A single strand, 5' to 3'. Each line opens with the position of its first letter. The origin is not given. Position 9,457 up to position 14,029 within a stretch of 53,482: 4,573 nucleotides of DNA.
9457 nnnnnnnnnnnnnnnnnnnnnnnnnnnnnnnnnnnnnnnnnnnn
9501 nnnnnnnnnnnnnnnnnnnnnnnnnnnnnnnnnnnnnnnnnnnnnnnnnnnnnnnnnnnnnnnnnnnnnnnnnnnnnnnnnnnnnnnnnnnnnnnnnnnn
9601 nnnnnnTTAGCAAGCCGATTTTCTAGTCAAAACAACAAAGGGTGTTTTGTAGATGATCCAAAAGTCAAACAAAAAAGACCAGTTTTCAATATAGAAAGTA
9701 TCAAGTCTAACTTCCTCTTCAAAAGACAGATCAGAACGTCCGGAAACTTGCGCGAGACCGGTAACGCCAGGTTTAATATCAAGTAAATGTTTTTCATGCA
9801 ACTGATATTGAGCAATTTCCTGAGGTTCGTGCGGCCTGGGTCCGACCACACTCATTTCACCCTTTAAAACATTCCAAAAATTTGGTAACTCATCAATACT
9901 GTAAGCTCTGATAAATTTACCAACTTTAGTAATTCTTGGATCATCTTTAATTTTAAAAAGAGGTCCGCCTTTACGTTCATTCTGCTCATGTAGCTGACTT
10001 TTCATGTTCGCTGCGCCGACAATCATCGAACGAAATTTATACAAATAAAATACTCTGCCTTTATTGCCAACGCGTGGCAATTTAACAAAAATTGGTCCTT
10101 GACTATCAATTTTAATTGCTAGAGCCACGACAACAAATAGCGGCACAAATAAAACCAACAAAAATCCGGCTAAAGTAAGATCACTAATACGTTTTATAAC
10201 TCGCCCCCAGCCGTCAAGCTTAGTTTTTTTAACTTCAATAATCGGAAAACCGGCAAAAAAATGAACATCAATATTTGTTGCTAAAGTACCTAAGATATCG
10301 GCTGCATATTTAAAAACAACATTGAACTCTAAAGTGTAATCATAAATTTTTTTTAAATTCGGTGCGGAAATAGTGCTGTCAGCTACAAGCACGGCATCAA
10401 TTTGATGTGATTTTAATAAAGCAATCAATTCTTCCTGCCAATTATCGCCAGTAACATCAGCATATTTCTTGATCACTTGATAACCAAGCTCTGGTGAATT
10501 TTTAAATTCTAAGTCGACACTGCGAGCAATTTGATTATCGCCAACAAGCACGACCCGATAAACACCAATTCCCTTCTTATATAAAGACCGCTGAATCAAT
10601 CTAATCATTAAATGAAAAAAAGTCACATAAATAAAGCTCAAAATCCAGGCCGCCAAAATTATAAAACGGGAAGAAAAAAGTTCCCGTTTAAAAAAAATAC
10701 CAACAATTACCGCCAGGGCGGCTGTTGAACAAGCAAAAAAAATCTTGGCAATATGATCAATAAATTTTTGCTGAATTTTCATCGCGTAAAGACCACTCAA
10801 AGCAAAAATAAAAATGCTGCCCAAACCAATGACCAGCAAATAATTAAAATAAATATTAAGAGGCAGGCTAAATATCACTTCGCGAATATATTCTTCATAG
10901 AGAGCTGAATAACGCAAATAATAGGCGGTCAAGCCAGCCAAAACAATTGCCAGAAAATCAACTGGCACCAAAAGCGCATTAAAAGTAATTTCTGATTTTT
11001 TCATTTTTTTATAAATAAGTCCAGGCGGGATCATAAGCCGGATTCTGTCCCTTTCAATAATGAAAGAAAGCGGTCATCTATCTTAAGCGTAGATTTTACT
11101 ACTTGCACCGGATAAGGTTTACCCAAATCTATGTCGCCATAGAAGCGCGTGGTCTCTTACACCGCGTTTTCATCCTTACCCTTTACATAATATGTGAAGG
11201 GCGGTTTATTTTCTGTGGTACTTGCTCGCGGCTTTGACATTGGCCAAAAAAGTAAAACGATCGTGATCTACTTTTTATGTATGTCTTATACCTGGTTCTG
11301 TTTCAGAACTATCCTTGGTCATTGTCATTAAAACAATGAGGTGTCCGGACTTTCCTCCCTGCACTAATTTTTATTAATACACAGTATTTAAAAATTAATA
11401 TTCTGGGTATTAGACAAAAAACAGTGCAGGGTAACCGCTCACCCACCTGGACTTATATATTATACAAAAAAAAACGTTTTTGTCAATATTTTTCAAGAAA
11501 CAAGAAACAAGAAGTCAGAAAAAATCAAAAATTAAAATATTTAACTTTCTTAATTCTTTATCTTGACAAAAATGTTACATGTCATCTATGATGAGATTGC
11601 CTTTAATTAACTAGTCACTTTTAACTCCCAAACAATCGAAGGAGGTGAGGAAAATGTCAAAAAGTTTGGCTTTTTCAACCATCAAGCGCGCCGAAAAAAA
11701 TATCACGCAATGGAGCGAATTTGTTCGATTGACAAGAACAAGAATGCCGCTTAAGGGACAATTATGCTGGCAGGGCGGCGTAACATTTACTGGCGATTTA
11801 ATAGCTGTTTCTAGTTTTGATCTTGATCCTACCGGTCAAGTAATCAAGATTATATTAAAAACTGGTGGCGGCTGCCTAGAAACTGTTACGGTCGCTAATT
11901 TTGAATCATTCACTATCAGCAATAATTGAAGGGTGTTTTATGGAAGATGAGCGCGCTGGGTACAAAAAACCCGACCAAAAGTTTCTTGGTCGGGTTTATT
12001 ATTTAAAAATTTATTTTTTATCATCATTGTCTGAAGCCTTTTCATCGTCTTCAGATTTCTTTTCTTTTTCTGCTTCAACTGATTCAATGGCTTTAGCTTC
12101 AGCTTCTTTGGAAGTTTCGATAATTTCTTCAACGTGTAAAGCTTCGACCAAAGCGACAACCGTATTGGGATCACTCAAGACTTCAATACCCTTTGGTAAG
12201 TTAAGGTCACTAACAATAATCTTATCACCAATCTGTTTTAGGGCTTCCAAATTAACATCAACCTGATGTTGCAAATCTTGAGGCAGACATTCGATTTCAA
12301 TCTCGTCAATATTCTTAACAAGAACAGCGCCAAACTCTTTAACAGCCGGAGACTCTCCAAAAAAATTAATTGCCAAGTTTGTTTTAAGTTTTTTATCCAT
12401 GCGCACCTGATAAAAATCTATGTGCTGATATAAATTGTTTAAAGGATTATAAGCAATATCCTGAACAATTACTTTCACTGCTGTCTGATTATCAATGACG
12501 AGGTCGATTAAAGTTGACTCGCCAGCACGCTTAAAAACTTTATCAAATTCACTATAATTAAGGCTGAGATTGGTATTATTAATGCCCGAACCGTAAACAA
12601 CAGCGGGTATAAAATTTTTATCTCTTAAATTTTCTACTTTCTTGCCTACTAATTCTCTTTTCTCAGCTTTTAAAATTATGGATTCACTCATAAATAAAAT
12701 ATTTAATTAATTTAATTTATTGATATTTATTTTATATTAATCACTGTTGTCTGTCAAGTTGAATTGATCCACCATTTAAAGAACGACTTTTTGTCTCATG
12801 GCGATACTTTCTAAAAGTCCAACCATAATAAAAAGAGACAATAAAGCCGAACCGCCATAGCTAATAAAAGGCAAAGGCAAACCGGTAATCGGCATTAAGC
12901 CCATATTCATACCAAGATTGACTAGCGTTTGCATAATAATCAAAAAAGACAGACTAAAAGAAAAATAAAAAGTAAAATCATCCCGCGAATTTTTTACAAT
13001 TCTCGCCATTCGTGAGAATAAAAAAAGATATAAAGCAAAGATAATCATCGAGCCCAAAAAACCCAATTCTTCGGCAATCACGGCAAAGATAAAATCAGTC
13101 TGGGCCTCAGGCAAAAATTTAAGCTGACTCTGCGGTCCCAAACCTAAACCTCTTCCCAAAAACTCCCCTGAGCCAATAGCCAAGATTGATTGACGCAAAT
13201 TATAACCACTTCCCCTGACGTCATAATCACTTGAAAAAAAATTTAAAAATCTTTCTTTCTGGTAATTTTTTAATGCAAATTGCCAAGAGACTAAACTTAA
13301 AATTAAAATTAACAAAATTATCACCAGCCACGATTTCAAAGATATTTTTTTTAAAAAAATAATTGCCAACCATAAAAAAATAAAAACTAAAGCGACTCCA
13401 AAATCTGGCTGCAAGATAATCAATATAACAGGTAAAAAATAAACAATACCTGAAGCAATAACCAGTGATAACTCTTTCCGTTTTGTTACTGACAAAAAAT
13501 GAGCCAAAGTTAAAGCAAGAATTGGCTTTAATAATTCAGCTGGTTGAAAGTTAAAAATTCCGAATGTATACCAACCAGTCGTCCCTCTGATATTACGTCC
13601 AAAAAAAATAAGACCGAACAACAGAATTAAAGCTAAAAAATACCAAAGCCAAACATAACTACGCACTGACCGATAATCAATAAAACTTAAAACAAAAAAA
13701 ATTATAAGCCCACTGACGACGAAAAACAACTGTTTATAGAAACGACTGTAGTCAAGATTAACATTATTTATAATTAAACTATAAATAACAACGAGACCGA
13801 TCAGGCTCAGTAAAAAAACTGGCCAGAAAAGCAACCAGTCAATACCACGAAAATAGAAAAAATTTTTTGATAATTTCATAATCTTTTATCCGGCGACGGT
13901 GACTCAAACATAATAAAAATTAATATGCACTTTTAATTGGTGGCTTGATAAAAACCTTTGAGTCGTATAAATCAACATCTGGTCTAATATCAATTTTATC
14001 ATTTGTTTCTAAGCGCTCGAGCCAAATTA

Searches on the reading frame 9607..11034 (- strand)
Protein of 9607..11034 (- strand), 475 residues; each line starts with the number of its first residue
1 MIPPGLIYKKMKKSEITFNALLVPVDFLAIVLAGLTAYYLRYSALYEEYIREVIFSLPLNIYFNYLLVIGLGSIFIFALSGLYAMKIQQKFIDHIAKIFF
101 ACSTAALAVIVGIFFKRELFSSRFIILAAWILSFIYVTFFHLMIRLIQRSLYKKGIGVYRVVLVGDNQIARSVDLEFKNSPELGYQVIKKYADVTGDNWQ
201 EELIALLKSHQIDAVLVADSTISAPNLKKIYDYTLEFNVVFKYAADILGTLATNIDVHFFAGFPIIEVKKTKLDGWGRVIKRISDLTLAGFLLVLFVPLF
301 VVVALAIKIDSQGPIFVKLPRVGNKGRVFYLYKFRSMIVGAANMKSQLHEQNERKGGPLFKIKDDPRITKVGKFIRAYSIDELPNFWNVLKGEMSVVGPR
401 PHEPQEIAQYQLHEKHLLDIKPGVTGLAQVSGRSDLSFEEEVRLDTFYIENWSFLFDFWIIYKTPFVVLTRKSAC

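Call 77: search_protein_families(library=pfam, proteins=[window:9607-11034:-], max_evalue=0.00001)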
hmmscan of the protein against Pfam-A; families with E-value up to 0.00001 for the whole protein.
window:9607-11034:- (475 aa): 2 families
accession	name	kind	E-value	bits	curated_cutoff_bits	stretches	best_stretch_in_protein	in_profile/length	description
PF02397.22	Bac_transf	-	4.8e-64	215.6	27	1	281-469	1-178/179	Bacterial sugar transferase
PF13727.12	CoA_binding_3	-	1.4e-07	32.1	25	1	79-218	2-148/175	CoA-binding domain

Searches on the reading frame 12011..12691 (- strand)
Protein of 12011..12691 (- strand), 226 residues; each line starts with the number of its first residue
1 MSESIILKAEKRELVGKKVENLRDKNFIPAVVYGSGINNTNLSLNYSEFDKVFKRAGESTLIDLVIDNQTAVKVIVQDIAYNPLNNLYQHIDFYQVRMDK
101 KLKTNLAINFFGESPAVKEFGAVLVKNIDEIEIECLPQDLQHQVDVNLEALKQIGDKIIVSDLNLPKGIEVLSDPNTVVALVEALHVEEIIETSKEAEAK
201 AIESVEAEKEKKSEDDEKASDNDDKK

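Call 77: search_protein_families(library=pfam, proteins=[window:12011-12691:-], max_evalue=0.00001)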
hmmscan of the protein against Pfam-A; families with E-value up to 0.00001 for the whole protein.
window:12011-12691:- (226 aa): 2 families
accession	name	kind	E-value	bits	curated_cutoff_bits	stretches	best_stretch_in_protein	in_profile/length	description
PF01386.24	Ribosomal_L25p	-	6.9e-21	75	23.6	1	7-93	1-82/82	Ribosomal L25p family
PF14693.11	Ribosomal_TL5_C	-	2.1e-19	70.1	27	1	101-184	1-82/84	Ribosomal protein TL5, C-terminal domain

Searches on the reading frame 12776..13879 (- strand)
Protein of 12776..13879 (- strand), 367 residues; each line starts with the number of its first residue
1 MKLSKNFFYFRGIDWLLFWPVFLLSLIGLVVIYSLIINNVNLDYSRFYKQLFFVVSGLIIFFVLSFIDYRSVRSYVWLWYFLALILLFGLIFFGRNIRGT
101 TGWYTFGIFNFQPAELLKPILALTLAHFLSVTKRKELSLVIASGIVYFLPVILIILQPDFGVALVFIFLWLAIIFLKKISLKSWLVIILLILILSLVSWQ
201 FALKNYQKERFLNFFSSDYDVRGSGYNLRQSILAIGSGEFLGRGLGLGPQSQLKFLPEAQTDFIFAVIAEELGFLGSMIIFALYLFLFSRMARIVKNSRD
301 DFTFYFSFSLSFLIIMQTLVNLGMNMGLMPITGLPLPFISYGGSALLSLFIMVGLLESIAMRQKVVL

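Call 77: search_protein_families(library=pfam, proteins=[window:12776-13879:-], max_evalue=0.00001)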
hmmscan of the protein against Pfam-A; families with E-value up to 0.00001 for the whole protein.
window:12776-13879:- (367 aa): 1 family
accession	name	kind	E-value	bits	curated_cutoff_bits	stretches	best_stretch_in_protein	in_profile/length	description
PF01098.24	FTSW_RODA_SPOVE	-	1.4e-88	297.8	26.4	1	16-364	3-355/356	Cell cycle protein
